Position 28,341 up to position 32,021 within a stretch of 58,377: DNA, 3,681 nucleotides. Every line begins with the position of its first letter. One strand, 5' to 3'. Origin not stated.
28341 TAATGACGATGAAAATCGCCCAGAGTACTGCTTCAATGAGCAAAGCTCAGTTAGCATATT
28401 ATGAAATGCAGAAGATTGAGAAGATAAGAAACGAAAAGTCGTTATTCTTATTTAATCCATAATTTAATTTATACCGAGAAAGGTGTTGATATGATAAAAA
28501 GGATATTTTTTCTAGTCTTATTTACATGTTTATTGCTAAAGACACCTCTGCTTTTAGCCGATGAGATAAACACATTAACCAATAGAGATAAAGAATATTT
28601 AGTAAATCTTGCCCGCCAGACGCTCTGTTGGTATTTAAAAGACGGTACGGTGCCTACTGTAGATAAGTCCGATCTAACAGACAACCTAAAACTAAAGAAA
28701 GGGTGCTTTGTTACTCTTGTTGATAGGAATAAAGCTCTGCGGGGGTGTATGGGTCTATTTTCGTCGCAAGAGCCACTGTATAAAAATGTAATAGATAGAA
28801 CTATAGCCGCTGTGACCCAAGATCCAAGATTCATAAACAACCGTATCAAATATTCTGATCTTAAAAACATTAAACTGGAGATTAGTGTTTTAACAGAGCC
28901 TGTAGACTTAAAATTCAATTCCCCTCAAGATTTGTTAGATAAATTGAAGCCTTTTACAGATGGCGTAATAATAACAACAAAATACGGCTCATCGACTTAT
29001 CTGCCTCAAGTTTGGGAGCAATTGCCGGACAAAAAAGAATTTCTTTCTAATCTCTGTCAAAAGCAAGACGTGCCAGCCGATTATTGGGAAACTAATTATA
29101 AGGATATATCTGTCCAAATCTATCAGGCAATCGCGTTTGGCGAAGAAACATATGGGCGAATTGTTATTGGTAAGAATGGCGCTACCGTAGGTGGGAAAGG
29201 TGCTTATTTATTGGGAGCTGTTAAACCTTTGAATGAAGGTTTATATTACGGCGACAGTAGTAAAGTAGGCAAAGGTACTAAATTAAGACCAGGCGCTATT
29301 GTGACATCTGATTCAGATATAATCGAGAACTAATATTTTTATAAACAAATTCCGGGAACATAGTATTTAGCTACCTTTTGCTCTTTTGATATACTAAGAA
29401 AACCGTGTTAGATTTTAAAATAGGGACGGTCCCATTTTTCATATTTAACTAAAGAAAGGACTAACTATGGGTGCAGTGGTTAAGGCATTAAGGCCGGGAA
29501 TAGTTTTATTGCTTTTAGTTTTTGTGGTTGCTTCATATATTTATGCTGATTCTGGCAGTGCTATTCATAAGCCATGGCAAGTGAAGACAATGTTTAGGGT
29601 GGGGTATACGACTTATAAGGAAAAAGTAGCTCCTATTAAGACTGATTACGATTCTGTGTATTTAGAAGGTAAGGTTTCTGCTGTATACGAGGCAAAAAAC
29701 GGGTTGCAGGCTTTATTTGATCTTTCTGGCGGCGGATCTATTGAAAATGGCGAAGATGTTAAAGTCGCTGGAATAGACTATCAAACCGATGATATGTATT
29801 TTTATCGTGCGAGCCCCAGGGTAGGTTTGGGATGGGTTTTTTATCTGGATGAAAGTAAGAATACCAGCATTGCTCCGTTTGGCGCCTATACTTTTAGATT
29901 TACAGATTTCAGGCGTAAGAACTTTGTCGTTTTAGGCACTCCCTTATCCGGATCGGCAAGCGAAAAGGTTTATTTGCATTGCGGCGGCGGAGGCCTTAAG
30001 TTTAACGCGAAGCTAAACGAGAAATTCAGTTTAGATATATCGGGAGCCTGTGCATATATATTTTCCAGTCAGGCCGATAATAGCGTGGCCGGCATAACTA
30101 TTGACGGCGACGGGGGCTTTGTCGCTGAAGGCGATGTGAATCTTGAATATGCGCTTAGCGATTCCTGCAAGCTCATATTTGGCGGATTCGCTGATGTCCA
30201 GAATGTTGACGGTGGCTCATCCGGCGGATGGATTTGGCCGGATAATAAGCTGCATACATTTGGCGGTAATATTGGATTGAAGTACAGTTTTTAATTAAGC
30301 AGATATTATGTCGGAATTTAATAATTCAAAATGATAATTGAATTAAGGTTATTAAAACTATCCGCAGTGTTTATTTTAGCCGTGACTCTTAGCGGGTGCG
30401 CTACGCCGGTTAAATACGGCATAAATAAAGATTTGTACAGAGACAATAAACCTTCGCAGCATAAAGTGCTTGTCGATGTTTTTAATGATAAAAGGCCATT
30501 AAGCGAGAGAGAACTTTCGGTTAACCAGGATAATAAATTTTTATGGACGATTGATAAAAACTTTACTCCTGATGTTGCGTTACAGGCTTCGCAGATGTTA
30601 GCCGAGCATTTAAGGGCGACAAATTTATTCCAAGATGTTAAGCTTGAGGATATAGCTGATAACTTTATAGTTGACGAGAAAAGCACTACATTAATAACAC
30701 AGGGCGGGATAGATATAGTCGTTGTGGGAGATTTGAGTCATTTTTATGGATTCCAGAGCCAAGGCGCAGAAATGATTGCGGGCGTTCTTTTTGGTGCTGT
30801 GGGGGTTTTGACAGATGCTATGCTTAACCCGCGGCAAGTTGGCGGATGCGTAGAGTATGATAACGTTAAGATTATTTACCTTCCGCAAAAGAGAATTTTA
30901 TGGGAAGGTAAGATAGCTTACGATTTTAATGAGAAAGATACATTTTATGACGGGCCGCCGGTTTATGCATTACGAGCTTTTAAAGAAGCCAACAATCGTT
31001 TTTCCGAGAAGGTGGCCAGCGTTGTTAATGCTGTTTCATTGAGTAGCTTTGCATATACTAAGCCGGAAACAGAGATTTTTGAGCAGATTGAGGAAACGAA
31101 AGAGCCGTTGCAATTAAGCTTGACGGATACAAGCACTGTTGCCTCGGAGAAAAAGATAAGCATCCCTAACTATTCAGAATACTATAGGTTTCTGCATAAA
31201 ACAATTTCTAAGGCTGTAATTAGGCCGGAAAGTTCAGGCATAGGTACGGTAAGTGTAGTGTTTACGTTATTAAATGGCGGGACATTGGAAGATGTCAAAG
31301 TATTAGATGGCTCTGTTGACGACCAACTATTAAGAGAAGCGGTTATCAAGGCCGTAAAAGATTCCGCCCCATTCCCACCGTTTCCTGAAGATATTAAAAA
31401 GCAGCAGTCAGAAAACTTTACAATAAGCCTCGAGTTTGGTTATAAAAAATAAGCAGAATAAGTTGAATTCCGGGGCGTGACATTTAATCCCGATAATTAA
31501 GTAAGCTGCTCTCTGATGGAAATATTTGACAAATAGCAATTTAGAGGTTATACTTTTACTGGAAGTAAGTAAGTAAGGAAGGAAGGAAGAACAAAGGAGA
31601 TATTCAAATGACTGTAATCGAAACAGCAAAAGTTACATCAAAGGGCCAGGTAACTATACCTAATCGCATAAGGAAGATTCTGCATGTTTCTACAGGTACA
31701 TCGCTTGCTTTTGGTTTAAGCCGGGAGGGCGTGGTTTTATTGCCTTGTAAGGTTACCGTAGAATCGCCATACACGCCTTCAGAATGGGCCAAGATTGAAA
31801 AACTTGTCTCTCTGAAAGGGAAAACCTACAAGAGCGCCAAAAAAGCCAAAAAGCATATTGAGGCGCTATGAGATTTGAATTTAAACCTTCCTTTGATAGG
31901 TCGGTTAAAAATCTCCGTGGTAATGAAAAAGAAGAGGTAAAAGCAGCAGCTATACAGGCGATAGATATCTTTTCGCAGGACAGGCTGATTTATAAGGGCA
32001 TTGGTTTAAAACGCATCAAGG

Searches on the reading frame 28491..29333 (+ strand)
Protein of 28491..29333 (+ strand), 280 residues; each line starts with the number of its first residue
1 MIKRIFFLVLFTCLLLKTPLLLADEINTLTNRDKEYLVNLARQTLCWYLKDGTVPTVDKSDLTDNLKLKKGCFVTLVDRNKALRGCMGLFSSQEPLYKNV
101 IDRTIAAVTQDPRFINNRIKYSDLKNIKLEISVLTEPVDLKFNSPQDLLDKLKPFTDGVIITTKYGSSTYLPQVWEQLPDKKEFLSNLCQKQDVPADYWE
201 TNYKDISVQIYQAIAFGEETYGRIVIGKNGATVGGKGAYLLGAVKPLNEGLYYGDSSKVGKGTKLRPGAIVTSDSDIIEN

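Call 18: search_protein_families(library=pfam, proteins=[window:28491-29333:+], max_evalue=0.001)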
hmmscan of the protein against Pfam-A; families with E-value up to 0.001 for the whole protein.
window:28491-29333:+ (280 aa): 1 family
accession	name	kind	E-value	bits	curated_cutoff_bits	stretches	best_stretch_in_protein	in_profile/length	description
PF01871.22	AMMECR1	-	9.9e-39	133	25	1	38-215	1-167/168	AMMECR1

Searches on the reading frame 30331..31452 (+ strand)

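Call 18: search_protein_families(library=pfam, proteins=[window:30331-31452:+], max_evalue=0.001)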
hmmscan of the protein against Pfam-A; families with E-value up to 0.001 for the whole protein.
window:30331-31452:+ (373 aa): 2 families
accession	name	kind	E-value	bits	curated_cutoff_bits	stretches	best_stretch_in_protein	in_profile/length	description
PF03544.19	TonB_C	-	2.4e-07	31.5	24.6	1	305-369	16-77/79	Gram-negative bacterial TonB protein C-terminal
PF13103.11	TonB_2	-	3e-07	30.9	22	1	281-359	1-79/85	TonB C terminal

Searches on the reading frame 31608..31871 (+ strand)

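Call 18: search_protein_families(library=pfam, proteins=[window:31608-31871:+], max_evalue=0.001)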
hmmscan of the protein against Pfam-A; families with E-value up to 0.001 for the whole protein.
window:31608-31871:+ (87 aa): 2 families
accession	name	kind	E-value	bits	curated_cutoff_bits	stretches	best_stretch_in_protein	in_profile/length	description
PF04014.23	MazE_antitoxin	-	1.8e-06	28.2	24.7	1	7-46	2-42/48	Antidote-toxin recognition MazE, bacterial antitoxin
PF15937.10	PrlF_antitoxin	-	0.00022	21.8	32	1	7-46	2-41/99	prlF antitoxin for toxin YhaV_toxin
